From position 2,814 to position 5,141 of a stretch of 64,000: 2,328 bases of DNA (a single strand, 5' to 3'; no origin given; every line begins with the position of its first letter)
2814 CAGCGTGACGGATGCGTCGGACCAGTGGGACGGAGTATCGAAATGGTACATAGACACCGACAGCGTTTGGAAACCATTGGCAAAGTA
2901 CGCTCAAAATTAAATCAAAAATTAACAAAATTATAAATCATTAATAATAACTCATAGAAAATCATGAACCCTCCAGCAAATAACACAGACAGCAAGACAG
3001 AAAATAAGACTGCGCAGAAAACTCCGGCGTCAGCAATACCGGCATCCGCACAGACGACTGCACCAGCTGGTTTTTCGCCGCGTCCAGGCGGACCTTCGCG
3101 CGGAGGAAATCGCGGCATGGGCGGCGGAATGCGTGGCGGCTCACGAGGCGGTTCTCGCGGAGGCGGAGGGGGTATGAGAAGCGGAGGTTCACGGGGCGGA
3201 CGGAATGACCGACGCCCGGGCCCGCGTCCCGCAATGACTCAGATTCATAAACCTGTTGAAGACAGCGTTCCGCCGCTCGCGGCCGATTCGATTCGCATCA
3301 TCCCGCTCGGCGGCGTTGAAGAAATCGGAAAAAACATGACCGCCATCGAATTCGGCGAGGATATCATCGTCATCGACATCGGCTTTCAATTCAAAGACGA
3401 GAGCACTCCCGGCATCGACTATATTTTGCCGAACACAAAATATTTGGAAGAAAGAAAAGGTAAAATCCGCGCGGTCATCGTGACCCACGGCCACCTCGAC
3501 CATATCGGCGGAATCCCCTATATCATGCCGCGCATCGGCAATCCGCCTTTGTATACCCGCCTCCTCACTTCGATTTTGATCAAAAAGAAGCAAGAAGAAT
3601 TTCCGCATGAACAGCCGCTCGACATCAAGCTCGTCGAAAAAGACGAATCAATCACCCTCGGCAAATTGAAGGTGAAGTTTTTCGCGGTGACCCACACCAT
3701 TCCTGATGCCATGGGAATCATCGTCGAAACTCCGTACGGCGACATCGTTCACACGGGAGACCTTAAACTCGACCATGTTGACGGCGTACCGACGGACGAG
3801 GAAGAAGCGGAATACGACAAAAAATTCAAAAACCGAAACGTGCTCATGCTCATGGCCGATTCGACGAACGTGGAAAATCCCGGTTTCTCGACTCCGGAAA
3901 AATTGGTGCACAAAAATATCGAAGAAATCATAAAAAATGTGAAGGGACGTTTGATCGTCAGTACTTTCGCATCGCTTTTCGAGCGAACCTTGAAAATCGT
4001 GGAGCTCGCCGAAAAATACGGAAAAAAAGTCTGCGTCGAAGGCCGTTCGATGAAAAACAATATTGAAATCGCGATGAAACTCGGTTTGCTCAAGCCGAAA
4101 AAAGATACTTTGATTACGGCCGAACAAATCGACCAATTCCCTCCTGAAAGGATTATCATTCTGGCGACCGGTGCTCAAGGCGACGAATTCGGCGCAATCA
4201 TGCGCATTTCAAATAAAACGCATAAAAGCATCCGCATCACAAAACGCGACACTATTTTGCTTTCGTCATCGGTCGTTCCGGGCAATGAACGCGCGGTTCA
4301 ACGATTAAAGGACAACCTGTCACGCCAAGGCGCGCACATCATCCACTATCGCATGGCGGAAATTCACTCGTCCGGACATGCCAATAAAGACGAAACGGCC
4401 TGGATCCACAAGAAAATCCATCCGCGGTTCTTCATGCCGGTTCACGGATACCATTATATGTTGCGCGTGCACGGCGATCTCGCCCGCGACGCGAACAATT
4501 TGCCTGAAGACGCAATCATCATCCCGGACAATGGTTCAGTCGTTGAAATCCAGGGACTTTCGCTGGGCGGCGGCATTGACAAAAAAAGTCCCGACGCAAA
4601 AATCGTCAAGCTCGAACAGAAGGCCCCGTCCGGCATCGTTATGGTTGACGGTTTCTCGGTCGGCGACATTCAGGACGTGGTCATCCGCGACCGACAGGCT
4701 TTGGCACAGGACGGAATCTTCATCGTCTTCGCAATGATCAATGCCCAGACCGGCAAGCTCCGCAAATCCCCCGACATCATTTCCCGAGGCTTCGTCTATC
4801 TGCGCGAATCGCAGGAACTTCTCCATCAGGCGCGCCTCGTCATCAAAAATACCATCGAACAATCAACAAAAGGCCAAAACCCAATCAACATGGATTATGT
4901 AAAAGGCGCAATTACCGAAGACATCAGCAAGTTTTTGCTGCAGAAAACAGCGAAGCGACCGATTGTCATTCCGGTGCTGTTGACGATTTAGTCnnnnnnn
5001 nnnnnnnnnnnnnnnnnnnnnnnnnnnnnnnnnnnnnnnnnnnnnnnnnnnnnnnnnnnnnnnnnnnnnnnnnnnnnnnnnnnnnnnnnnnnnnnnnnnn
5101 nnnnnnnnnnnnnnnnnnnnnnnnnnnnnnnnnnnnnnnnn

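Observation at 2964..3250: RGG-rich intrinsically disordered N-terminal tails on both ribonuclease J and the DEAD-box helicase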

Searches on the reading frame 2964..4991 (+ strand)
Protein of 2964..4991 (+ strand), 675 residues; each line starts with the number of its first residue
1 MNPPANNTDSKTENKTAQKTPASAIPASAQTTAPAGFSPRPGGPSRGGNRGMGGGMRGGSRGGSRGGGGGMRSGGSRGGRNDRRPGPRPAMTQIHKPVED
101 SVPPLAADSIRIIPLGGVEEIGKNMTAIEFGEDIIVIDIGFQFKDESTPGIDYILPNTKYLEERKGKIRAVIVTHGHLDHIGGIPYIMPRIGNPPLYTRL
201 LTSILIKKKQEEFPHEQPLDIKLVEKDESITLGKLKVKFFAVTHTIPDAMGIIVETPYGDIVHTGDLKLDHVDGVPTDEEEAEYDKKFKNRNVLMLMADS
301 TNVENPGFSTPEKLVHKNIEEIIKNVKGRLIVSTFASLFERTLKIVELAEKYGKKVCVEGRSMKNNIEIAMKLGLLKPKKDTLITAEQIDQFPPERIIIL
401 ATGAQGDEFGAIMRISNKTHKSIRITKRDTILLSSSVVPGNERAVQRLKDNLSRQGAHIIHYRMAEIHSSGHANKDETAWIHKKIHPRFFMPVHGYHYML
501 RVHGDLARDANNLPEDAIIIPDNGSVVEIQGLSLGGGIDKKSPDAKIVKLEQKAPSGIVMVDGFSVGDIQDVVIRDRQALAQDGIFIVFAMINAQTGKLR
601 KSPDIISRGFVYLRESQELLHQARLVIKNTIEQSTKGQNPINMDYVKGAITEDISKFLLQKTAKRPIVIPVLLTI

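Call 4: search_protein_families(library=pfam, proteins=[window:2964-4991:+])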
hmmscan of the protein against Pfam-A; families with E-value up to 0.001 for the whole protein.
window:2964-4991:+ (675 aa): 5 families
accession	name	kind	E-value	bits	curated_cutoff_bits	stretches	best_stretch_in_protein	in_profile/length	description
PF22505.1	RNase_J_b_CASP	-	3.4e-40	137.2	27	1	327-452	1-126/126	Ribonuclease J, beta-CASP domain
PF17770.6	RNase_J_C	-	4.1e-25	89.1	23.8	1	573-675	1-102/102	Ribonuclease J C-terminal domain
PF12706.13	Lactamase_B_2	-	2.4e-14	53.9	27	1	163-278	24-148/200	Beta-lactamase superfamily domain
PF00753.33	Lactamase_B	-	8.4e-14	52.4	22.7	1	125-270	8-153/196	Metallo-beta-lactamase superfamily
PF07521.17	RMMBL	-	0.0005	20.5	21.6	1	461-510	5-55/63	Zn-dependent metallo-hydrolase RNA specificity domain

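Call 9: find_homologous_proteins(query=window:2964-4991:+, max_evalue=1e-20)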
Query window:2964-4991:+ (675 aa): 7999 proteins with E <= 1e-20 among 8000 candidates; the best 120 are listed.
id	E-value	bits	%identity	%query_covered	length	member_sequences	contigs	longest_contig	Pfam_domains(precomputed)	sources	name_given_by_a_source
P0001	0.0e+0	1512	100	100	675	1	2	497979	PF17770.8,PF12706.14,PF22505.2,PF00753.34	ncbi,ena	-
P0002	0.0e+0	1295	93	88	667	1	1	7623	PF17770.8,PF12706.14,PF22505.2,PF23023.2,PF00753.34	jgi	jgi:ribonuclease J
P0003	0.0e+0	1283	92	88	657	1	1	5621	PF17770.8,PF12706.14,PF22505.2,PF23023.2,PF00753.34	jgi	jgi:ribonuclease J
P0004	0.0e+0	1281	92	87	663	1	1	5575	PF17770.8,PF12706.14,PF22505.2,PF23023.2,PF00753.34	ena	-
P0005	0.0e+0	1278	92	88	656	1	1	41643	PF17770.8,PF12706.14,PF22505.2,PF23023.2,PF00753.34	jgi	jgi:ribonuclease J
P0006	0.0e+0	1229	93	87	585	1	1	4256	PF17770.8,PF12706.14,PF22505.2,PF23023.2,PF00753.34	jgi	jgi:ribonuclease J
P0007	0.0e+0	1189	78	100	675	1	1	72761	PF17770.8,PF12706.14,PF22505.2,PF23023.2,PF00753.34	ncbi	-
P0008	0.0e+0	1187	85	87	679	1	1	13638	PF17770.8,PF12706.14,PF22505.2,PF23023.2,PF07521.18,PF00753.34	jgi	jgi:ribonuclease J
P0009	0.0e+0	1183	78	100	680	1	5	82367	PF17770.8,PF12706.14,PF22505.2,PF23023.2,PF00753.34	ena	-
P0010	0.0e+0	1180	84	88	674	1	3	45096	PF17770.8,PF12706.14,PF22505.2,PF23023.2,PF00753.34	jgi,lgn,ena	jgi:ribonuclease J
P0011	0.0e+0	1178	85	87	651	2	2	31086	PF17770.8,PF12706.14,PF22505.2,PF23023.2,PF00753.34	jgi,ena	jgi:ribonuclease J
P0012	0.0e+0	1178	84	88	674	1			PF17770.8,PF12706.14,PF22505.2,PF23023.2,PF00753.34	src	-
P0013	0.0e+0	1173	84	87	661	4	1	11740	PF17770.8,PF12706.14,PF22505.2,PF23023.2,PF00753.34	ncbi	-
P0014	0.0e+0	1170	86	87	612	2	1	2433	PF17770.8,PF12706.14,PF22505.2,PF23023.2,PF00753.34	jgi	jgi:ribonuclease J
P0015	0.0e+0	1169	76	100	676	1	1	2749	PF17770.8,PF12706.14,PF22505.2,PF23023.2,PF00753.34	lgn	-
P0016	0.0e+0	1157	84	87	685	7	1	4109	PF17770.8,PF12706.14,PF22505.2,PF23023.2,PF00753.34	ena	-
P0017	0.0e+0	1156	84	87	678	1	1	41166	PF17770.8,PF12706.14,PF22505.2,PF23023.2,PF00753.34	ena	-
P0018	0.0e+0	1156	80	95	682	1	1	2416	PF17770.8,PF12706.14,PF22505.2,PF23023.2,PF00753.34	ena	-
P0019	0.0e+0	1145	84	87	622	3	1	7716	PF17770.8,PF12706.14,PF22505.2,PF23023.2,PF00753.34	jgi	jgi:ribonuclease J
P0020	0.0e+0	1139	76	100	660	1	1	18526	PF17770.8,PF12706.14,PF22505.2,PF23023.2,PF00753.34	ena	-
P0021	0.0e+0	1129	82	87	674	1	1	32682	PF17770.8,PF12706.14,PF22505.2,PF23023.2,PF00753.34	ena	-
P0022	0.0e+0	1124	81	87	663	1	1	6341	PF17770.8,PF12706.14,PF22505.2,PF23023.2,PF00753.34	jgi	jgi:ribonuclease J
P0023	0.0e+0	1120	80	87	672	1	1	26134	PF17770.8,PF12706.14,PF22505.2,PF23023.2,PF00753.34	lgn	-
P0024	0.0e+0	1117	73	99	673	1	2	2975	PF17770.8,PF12706.14,PF22505.2,PF00753.34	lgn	-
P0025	0.0e+0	1117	73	99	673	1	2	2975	PF17770.8,PF12706.14,PF22505.2,PF23023.2,PF00753.34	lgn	-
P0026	0.0e+0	1116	74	98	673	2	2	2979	PF17770.8,PF12706.14,PF22505.2,PF00753.34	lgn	-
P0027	0.0e+0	1115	80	87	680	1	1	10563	PF17770.8,PF12706.14,PF22505.2,PF23023.2,PF00753.34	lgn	-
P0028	0.0e+0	1108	73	99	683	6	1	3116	PF17770.8,PF12706.14,PF22505.2,PF23023.2,PF00753.34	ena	-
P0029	0.0e+0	1095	83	87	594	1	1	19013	PF17770.8,PF12706.14,PF22505.2,PF23023.2,PF00753.34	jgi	jgi:ribonuclease J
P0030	0.0e+0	1090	79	87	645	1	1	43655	PF17770.8,PF12706.14,PF22505.2,PF23023.2,PF00753.34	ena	-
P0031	0.0e+0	1086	81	89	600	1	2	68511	PF17770.8,PF12706.14,PF22505.2,PF00753.34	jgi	jgi:ribonuclease J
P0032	0.0e+0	1086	76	97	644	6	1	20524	PF17770.8,PF12706.14,PF22505.2,PF23023.2,PF00753.34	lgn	-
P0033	0.0e+0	1082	79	88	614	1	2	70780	PF17770.8,PF12706.14,PF22505.2,PF23023.2,PF00753.34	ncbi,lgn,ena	-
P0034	0.0e+0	1081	80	87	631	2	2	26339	PF17770.8,PF12706.14,PF22505.2,PF23023.2,PF07521.18,PF00753.34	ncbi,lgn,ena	ncbi:MAG: ribonuclease J [Patescibacteria group bacterium]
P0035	0.0e+0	1079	80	88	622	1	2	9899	PF17770.8,PF12706.14,PF22505.2,PF23023.2,PF07521.18,PF00753.34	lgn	-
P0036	0.0e+0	1079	79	88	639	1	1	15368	PF17770.8,PF12706.14,PF22505.2,PF23023.2,PF00753.34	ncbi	-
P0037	0.0e+0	1078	78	87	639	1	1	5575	PF17770.8,PF12706.14,PF22505.2,PF23023.2,PF07521.18,PF00753.34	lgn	-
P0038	0.0e+0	1076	79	90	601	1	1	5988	PF17770.8,PF12706.14,PF22505.2,PF23023.2,PF07521.18,PF00753.34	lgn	-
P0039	0.0e+0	1076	79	90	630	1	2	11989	PF17770.8,PF12706.14,PF22505.2,PF23023.2,PF00753.34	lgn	-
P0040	0.0e+0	1076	79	90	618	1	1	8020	PF17770.8,PF12706.14,PF22505.2,PF23023.2,PF07521.18,PF00753.34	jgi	jgi:ribonuclease J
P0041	0.0e+0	1075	79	90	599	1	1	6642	PF17770.8,PF12706.14,PF22505.2,PF23023.2,PF00753.34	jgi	jgi:ribonuclease J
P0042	0.0e+0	1075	77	91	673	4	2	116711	PF17770.8,PF12706.14,PF22505.2,PF23023.2,PF07521.18,PF00753.34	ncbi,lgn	-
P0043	0.0e+0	1075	76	96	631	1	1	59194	PF17770.8,PF12706.14,PF22505.2,PF23023.2,PF00753.34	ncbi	-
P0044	0.0e+0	1074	73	96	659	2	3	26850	PF17770.8,PF12706.14,PF22505.2,PF23023.2,PF07521.18,PF00753.34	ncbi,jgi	jgi:ribonuclease J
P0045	0.0e+0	1073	80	87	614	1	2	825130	PF17770.8,PF12706.14,PF22505.2,PF23023.2,PF07521.18,PF00753.34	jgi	jgi:ribonuclease J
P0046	0.0e+0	1073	72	98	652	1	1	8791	PF17770.8,PF12706.14,PF22505.2,PF23023.2,PF07521.18,PF00753.34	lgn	-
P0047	0.0e+0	1073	79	87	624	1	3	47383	PF17770.8,PF12706.14,PF22505.2,PF23023.2,PF07521.18,PF00753.34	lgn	-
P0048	0.0e+0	1073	80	88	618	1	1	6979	PF17770.8,PF12706.14,PF22505.2,PF23023.2,PF07521.18,PF00753.34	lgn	-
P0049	0.0e+0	1073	79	87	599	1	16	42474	PF17770.8,PF12706.14,PF22505.2,PF23023.2,PF07521.18,PF00753.34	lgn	-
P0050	0.0e+0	1073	77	92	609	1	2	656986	PF17770.8,PF12706.14,PF22505.2,PF23023.2,PF07521.18,PF00753.34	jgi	jgi:ribonuclease J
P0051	0.0e+0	1072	80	88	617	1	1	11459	PF17770.8,PF12706.14,PF22505.2,PF23023.2,PF07521.18,PF00753.34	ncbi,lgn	-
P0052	0.0e+0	1072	80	88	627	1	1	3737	PF17770.8,PF12706.14,PF22505.2,PF23023.2,PF07521.18,PF00753.34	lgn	-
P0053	0.0e+0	1071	79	89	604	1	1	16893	PF17770.8,PF12706.14,PF22505.2,PF23023.2,PF00753.34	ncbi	-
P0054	0.0e+0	1071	78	88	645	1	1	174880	PF17770.8,PF12706.14,PF22505.2,PF23023.2,PF00753.34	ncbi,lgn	-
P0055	0.0e+0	1071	77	92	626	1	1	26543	PF17770.8,PF12706.14,PF22505.2,PF23023.2,PF00753.34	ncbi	-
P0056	0.0e+0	1071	74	99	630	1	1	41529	PF17770.8,PF12706.14,PF22505.2,PF23023.2,PF00753.34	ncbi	-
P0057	0.0e+0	1071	79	89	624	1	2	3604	PF17770.8,PF12706.14,PF22505.2,PF23023.2,PF07521.18,PF00753.34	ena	-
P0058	0.0e+0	1070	79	89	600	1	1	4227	PF17770.8,PF12706.14,PF22505.2,PF23023.2,PF00753.34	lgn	-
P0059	0.0e+0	1070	78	89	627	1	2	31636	PF17770.8,PF12706.14,PF22505.2,PF23023.2,PF07521.18,PF00753.34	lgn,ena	-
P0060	0.0e+0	1070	79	88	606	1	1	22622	PF17770.8,PF12706.14,PF22505.2,PF23023.2,PF07521.18,PF00753.34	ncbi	-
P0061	0.0e+0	1069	71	97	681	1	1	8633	PF17770.8,PF12706.14,PF22505.2,PF00753.34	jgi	jgi:ribonuclease J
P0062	0.0e+0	1069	78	88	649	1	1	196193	PF17770.8,PF12706.14,PF22505.2,PF23023.2,PF07521.18,PF00753.34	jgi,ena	-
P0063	0.0e+0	1069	72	98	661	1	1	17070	PF17770.8,PF12706.14,PF22505.2,PF23023.2,PF07521.18,PF00753.34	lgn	-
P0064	0.0e+0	1068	79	89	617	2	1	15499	PF17770.8,PF12706.14,PF22505.2,PF23023.2,PF00753.34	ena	-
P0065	0.0e+0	1068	76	95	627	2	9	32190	PF17770.8,PF12706.14,PF22505.2,PF23023.2,PF00753.34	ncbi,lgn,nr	ncbi:MAG: ribonuclease [Patescibacteria group bacterium]|nr:ribonuclease [Patescibacteria group bact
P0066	0.0e+0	1068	78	89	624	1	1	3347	PF17770.8,PF12706.14,PF22505.2,PF23023.2,PF07521.18,PF00753.34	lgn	-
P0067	0.0e+0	1067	73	98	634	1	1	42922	PF17770.8,PF12706.14,PF22505.2,PF23023.2,PF00753.34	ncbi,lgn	-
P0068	0.0e+0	1067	78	89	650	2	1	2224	PF17770.8,PF12706.14,PF22505.2,PF23023.2,PF07521.18,PF00753.34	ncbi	-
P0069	0.0e+0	1067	78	89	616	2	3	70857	PF17770.8,PF12706.14,PF22505.2,PF23023.2,PF07521.18,PF00753.34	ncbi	-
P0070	0.0e+0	1067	78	89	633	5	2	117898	PF17770.8,PF12706.14,PF22505.2,PF23023.2,PF00753.34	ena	-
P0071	0.0e+0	1067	75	93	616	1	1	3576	PF17770.8,PF12706.14,PF22505.2,PF23023.2,PF07521.18,PF00753.34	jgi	jgi:ribonuclease J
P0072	0.0e+0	1067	77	89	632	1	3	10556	PF17770.8,PF12706.14,PF22505.2,PF23023.2,PF00753.34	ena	-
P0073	0.0e+0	1067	79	88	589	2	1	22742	PF17770.8,PF12706.14,PF22505.2,PF23023.2,PF00753.34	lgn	-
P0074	0.0e+0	1067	78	89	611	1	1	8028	PF17770.8,PF12706.14,PF22505.2,PF23023.2,PF07521.18,PF00753.34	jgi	jgi:ribonuclease J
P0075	0.0e+0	1066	76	92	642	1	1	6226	PF17770.8,PF12706.14,PF22505.2,PF23023.2,PF07521.18,PF00753.34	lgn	-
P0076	0.0e+0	1066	74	95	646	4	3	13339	PF17770.8,PF12706.14,PF22505.2,PF23023.2,PF07521.18,PF00753.34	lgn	-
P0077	0.0e+0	1065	78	89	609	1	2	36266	PF17770.8,PF12706.14,PF22505.2,PF23023.2,PF07521.18,PF00753.34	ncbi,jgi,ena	-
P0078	0.0e+0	1065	78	88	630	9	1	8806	PF17770.8,PF12706.14,PF22505.2,PF23023.2,PF07521.18,PF00753.34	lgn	-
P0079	0.0e+0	1065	74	96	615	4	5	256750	PF17770.8,PF12706.14,PF22505.2,PF23023.2,PF07521.18,PF00753.34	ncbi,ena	ncbi:MAG: ribonuclease J [Patescibacteria group bacterium]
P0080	0.0e+0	1065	80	88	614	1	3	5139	PF17770.8,PF12706.14,PF22505.2,PF23023.2,PF07521.18,PF00753.34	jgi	jgi:ribonuclease J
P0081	0.0e+0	1065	76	87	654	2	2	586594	PF17770.8,PF12706.14,PF22505.2,PF23023.2,PF07521.18,PF00753.34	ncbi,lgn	ncbi:MAG: ribonuclease J [Patescibacteria group bacterium]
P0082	0.0e+0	1065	76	87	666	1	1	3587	PF17770.8,PF12706.14,PF22505.2,PF23023.2,PF07521.18,PF00753.34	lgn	-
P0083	0.0e+0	1065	78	90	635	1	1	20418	PF17770.8,PF12706.14,PF22505.2,PF23023.2,PF07521.18,PF00753.34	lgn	-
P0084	0.0e+0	1064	78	89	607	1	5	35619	PF17770.8,PF12706.14,PF22505.2,PF23023.2,PF07521.18,PF00753.34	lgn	-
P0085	0.0e+0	1064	80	88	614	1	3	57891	PF17770.8,PF12706.14,PF22505.2,PF23023.2,PF07521.18,PF00753.34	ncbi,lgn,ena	-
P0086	0.0e+0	1064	79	88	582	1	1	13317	PF17770.8,PF12706.14,PF22505.2,PF23023.2,PF07521.18,PF00753.34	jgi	jgi:ribonuclease J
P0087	0.0e+0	1064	77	91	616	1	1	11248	PF17770.8,PF12706.14,PF22505.2,PF23023.2,PF07521.18,PF00753.34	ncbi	-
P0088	0.0e+0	1062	76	91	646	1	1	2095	PF17770.8,PF12706.14,PF22505.2,PF23023.2,PF07521.18,PF00753.34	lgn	-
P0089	0.0e+0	1062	77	89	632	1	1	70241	PF17770.8,PF12706.14,PF22505.2,PF23023.2,PF07521.18,PF00753.34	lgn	-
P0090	0.0e+0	1061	79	88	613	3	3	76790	PF17770.8,PF12706.14,PF22505.2,PF23023.2,PF07521.18,PF00753.34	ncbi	-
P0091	0.0e+0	1061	77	90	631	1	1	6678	PF17770.8,PF12706.14,PF22505.2,PF23023.2,PF00753.34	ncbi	-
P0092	0.0e+0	1060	77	90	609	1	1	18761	PF17770.8,PF12706.14,PF22505.2,PF23023.2,PF07521.18,PF00753.34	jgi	-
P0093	0.0e+0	1060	77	90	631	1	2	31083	PF17770.8,PF12706.14,PF22505.2,PF23023.2,PF00753.34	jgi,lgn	jgi:ribonuclease J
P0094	0.0e+0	1060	79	87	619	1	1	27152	PF17770.8,PF12706.14,PF22505.2,PF23023.2,PF07521.18,PF00753.34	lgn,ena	-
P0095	0.0e+0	1060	77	91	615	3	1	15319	PF17770.8,PF12706.14,PF22505.2,PF23023.2,PF07521.18,PF00753.34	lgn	-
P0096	0.0e+0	1060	79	88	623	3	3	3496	PF17770.8,PF12706.14,PF22505.2,PF23023.2,PF00753.34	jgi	jgi:ribonuclease J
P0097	0.0e+0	1060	78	90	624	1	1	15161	PF17770.8,PF12706.14,PF22505.2,PF23023.2,PF07521.18,PF00753.34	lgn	-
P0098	0.0e+0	1060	79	88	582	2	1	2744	PF17770.8,PF12706.14,PF22505.2,PF07521.18,PF00753.34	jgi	jgi:ribonuclease J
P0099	0.0e+0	1060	80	85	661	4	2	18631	PF17770.8,PF12706.14,PF22505.2,PF23023.2,PF07521.18,PF00753.34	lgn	-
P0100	0.0e+0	1060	76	90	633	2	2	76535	PF17770.8,PF12706.14,PF22505.2,PF23023.2,PF00753.34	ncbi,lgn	-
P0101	0.0e+0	1060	79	88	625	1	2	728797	PF17770.8,PF12706.14,PF22505.2,PF23023.2,PF07521.18,PF00753.34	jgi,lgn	jgi:ribonuclease J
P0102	0.0e+0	1059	79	88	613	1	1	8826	PF17770.8,PF12706.14,PF22505.2,PF23023.2,PF07521.18,PF00753.34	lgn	-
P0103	0.0e+0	1059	77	91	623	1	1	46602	PF17770.8,PF12706.14,PF22505.2,PF23023.2,PF00753.34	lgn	-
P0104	0.0e+0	1059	75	91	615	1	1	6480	PF17770.8,PF12706.14,PF22505.2,PF23023.2,PF07521.18,PF00753.34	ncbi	-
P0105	0.0e+0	1059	79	87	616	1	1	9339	PF17770.8,PF12706.14,PF22505.2,PF23023.2,PF07521.18,PF00753.34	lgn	-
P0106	0.0e+0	1059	78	88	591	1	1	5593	PF17770.8,PF12706.14,PF22505.2,PF23023.2,PF07521.18,PF00753.34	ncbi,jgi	jgi:ribonuclease J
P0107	0.0e+0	1059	77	90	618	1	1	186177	PF17770.8,PF12706.14,PF22505.2,PF23023.2,PF07521.18,PF00753.34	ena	-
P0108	0.0e+0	1059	77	90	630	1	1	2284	PF17770.8,PF12706.14,PF22505.2,PF23023.2,PF00753.34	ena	-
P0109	0.0e+0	1059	77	90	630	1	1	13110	PF17770.8,PF12706.14,PF22505.2,PF23023.2,PF00753.34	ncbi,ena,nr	ncbi:ribonuclease J [bacterium]|nr:ribonuclease J [bacterium]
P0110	0.0e+0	1059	76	90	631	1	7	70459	PF17770.8,PF12706.14,PF22505.2,PF23023.2,PF00753.34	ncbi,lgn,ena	-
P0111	0.0e+0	1058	76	91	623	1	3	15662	PF17770.8,PF12706.14,PF22505.2,PF23023.2,PF00753.34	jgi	jgi:ribonuclease J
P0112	0.0e+0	1058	77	90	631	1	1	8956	PF17770.8,PF12706.14,PF22505.2,PF23023.2,PF00753.34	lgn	-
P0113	0.0e+0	1058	77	88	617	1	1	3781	PF17770.8,PF12706.14,PF22505.2,PF23023.2,PF07521.18,PF00753.34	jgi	jgi:ribonuclease J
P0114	0.0e+0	1058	76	91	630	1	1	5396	PF17770.8,PF12706.14,PF22505.2,PF23023.2,PF00753.34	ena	-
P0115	0.0e+0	1058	78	87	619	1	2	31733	PF17770.8,PF12706.14,PF22505.2,PF23023.2,PF07521.18,PF00753.34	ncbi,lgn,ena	-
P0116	0.0e+0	1058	77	90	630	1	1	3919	PF17770.8,PF12706.14,PF22505.2,PF23023.2,PF00753.34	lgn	-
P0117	0.0e+0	1058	78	88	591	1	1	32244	PF17770.8,PF12706.14,PF22505.2,PF23023.2,PF00753.34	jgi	jgi:ribonuclease J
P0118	0.0e+0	1057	77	89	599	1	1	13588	PF17770.8,PF12706.14,PF22505.2,PF23023.2,PF00753.34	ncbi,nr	ncbi:MAG: ribonuclease J [bacterium]|nr:ribonuclease J [bacterium]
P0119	0.0e+0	1057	76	91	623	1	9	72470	PF17770.8,PF12706.14,PF22505.2,PF23023.2,PF00753.34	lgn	-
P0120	0.0e+0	1057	77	91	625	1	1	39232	PF17770.8,PF12706.14,PF22505.2,PF23023.2,PF07521.18,PF00753.34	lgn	-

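Call 21: find_related_loci(query=window:2964-4991:+, collection=genome_contigs, flank=6000)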
Query window:2964-4991:+ (675 aa) in genome_contigs; peptide patterns used: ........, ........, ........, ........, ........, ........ (x = any residue, [..] = any of these).
142 stretches matched a pattern; 50 encode a relative of the query (tblastn E <= 1e-3); 50 distinct loci.
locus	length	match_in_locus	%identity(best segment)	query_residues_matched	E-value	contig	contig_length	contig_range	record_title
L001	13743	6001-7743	79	83-675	0e+0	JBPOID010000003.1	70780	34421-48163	MAG: Candidatus Tayloriibacteriota bacterium isolate MAG_71 c_000000444518, whole genome shotgun sequence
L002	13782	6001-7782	79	74-675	0e+0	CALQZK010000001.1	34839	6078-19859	MAG: Candidatus Nomurabacteria bacterium isolate MaH-04nov19-97 genome assembly, contig: MaH-04nov19-C2839, whole genome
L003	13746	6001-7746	79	89-675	0e+0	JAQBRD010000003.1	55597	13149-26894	MAG: Candidatus Taylorbacteria bacterium isolate RYN_390 scaffold_4110985, whole genome shotgun sequence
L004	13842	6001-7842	73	43-675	0e+0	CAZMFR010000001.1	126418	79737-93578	MAG TPA_asm: uncultured Candidatus Saccharibacteria bacterium isolate binchicken_co3_593 genome assembly, contig: NODE_2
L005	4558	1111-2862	79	87-675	0e+0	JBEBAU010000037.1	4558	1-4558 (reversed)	MAG: Candidatus Parcubacteria bacterium isolate arikareeriver_2019_sw_WHONDRS-S19S_0023_B_bin.2 scaffold_36474, whole ge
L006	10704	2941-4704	79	80-675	0e+0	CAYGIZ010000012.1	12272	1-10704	MAG TPA_asm: uncultured Candidatus Saccharibacteria bacterium isolate ERP113451_co5_102 genome assembly, contig: NODE_29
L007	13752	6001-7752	77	83-675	0e+0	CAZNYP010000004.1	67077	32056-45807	MAG TPA_asm: uncultured Candidatus Saccharibacteria bacterium isolate SRP219642_co7_62 genome assembly, contig: NODE_527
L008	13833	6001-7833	73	52-675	0e+0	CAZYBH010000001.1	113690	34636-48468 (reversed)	MAG TPA_asm: uncultured Candidatus Saccharibacteria bacterium isolate SRP257259_co1_236 genome assembly, contig: NODE_14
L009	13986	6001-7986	68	4-675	0e+0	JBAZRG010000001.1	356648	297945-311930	MAG: Candidatus Paceibacterota bacterium isolate SO_2017_GW1_142 NODE_213_length_356648_cov_3.206437_OW334_2017, whole g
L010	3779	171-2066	69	20-674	0e+0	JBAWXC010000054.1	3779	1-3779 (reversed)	MAG: Candidatus Taylorbacteria bacterium isolate ELA053 MAG053_54, whole genome shotgun sequence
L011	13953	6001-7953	65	3-675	0e+0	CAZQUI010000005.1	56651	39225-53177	MAG TPA_asm: uncultured Candidatus Saccharibacteria bacterium isolate SRP342105_co1_472 genome assembly, contig: NODE_69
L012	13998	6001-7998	65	10-675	0e+0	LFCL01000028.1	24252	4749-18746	MAG: Parcubacteria bacterium C7867-002 C7867_00290, whole genome shotgun sequence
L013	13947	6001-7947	66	14-675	0e+0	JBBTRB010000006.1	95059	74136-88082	MAG: Patescibacteria group bacterium isolate H41-bin050_1 H41_bin050_1_000000000006, whole genome shotgun sequence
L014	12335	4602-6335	71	84-675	0e+0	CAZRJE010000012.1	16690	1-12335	MAG TPA_asm: uncultured Candidatus Saccharibacteria bacterium isolate SRP135725_co1_380 genome assembly, contig: NODE_45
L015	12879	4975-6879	69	39-675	0e+0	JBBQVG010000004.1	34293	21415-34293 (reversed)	MAG: Candidatus Paceibacteria bacterium isolate Co_metawrap_1985 Cmw_1985_k141_13710205_length_34293_cov_9.0000, whole g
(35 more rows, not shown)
